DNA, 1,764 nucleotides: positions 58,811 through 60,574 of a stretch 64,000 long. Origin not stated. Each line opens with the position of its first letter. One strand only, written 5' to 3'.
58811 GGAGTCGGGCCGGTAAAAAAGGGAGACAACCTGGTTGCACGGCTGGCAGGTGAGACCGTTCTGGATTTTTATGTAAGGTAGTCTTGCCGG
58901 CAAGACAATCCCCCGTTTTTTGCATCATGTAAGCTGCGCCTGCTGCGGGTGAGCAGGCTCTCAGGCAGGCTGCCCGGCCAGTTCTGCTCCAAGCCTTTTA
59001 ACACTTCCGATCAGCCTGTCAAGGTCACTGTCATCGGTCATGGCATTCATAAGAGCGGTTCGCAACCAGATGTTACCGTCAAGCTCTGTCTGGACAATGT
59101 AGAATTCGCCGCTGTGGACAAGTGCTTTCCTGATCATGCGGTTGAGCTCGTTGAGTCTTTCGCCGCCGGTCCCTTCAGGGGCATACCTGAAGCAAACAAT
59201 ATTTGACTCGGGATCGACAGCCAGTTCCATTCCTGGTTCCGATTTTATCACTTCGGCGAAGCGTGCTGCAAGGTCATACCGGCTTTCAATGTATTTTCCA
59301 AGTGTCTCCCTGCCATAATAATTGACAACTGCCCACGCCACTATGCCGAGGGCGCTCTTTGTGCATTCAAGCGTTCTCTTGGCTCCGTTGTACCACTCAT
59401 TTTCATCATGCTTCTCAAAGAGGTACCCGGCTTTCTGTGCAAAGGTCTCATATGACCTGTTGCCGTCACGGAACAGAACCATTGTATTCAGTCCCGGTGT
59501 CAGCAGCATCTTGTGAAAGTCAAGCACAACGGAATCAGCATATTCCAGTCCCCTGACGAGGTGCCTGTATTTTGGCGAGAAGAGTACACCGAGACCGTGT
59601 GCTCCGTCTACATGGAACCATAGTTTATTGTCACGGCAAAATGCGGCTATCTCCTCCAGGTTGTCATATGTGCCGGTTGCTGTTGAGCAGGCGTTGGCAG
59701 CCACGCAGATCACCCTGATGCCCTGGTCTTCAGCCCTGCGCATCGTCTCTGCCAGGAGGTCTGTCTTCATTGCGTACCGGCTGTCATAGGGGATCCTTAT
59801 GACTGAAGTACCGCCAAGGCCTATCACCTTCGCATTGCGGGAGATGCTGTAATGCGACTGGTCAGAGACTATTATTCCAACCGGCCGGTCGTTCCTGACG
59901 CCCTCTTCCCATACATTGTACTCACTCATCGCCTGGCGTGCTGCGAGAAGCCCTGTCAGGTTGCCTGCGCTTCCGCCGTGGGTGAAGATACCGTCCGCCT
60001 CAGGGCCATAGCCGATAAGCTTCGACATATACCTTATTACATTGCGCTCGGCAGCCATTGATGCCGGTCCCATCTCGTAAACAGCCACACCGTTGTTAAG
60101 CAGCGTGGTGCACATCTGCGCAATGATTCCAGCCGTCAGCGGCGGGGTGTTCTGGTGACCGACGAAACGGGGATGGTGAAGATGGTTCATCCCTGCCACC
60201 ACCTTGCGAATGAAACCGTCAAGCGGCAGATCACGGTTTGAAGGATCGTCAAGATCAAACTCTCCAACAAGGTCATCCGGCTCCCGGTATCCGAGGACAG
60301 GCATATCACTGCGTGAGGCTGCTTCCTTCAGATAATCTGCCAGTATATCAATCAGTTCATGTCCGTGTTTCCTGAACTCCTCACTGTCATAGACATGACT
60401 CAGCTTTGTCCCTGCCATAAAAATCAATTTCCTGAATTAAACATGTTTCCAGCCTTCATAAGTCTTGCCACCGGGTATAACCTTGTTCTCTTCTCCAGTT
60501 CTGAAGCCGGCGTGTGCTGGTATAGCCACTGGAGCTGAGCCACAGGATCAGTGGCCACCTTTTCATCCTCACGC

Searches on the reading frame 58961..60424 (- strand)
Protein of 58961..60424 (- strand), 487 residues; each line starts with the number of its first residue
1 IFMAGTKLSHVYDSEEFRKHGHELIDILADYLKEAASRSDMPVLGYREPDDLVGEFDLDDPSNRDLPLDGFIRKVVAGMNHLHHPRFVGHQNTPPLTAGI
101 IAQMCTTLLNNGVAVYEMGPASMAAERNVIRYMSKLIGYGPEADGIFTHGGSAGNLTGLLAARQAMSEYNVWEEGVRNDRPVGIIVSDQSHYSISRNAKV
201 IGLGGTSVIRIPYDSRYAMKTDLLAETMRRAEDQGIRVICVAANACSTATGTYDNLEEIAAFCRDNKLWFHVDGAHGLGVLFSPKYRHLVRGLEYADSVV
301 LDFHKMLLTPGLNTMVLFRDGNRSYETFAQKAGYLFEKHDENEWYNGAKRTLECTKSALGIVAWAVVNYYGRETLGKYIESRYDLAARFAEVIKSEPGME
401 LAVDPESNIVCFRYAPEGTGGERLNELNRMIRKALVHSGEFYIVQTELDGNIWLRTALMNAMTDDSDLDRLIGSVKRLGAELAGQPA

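Call 72: search_protein_families(library=ncbifam, proteins=[window:58961-60424:-], max_evalue=1e-15)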
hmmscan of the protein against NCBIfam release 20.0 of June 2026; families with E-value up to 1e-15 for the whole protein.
window:58961-60424:- (487 aa): 4 families
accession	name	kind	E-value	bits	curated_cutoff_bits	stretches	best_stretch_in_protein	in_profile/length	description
NF052646.1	DABADecarRhbB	equivalog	7.3e-57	193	900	1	78-482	100-485/491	L-2,4-diaminobutyrate decarboxylase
TIGR03799.1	NOD_PanD_pyr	equivalog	1.2e-50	172.5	606.1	1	69-418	74-441/522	pyridoxal-dependent aspartate 1-decarboxylase PanP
TIGR03812.1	tyr_de_CO2_Arch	equivalog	5.8e-27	94.5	299.4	1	122-429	57-341/375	tyrosine decarboxylase MfnA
TIGR03811.1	tyr_de_CO2_Ent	equivalog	5.5e-19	68.1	905.3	0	184-277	225-323/608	tyrosine decarboxylase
